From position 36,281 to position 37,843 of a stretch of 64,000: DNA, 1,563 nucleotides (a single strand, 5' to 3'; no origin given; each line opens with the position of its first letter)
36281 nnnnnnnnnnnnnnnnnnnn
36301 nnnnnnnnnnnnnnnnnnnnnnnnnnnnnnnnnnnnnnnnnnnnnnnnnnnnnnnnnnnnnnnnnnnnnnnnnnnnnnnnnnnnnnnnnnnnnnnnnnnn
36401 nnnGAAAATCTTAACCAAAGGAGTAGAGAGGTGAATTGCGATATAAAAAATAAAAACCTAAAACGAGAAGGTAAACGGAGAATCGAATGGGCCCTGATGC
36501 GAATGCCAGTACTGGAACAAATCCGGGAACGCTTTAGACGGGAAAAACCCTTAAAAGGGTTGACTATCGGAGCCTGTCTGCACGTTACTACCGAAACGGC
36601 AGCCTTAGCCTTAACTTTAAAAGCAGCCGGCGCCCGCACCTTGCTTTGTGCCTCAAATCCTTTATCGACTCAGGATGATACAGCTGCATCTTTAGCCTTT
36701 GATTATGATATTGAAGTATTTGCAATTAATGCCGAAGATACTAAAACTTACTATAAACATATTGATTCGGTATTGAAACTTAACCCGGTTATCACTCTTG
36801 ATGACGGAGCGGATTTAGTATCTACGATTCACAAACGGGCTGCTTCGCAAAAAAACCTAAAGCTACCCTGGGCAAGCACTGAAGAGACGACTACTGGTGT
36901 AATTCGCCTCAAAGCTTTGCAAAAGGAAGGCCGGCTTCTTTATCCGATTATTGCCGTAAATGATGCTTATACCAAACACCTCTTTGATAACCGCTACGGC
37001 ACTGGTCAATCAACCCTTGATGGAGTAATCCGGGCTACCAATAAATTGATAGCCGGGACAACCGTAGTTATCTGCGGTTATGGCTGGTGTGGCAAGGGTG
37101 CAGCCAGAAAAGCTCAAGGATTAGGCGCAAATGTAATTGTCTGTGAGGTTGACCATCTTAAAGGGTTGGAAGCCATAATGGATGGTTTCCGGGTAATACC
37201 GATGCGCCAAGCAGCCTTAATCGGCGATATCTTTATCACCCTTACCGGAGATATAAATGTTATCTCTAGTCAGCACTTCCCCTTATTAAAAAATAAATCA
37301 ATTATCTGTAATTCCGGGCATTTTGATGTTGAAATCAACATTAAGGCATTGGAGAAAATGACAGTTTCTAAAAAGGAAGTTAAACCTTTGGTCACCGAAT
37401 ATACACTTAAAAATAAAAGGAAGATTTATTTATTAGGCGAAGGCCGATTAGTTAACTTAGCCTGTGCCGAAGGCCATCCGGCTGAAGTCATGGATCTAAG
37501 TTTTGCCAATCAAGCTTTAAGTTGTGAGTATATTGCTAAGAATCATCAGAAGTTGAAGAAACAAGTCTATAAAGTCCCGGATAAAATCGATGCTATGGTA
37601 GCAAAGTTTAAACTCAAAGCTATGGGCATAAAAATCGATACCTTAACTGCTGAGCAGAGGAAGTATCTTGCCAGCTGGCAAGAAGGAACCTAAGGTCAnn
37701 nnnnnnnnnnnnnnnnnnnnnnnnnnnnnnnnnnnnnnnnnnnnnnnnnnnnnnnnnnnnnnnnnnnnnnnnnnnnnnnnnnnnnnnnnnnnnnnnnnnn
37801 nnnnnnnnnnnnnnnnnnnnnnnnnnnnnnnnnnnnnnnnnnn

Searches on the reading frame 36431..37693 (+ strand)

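Call 66: search_protein_families(library=pfam, proteins=[window:36431-37693:+], max_evalue=0.00001)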
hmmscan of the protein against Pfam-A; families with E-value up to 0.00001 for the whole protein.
window:36431-37693:+ (420 aa): 3 families
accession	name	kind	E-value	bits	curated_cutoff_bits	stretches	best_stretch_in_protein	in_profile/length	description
PF05221.23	AdoHcyase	-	2.7e-55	188.1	25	2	4-140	3-143/299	S-adenosyl-L-homocysteine hydrolase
PF00670.27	AdoHcyase_NAD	-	3.7e-52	177.2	27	1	187-348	1-162/162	S-adenosyl-L-homocysteine hydrolase, NAD binding domain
PF07991.19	KARI_N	-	9.7e-06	25.7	20.6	0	207-311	2-111/165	Acetohydroxy acid isomeroreductase, NADPH-binding domain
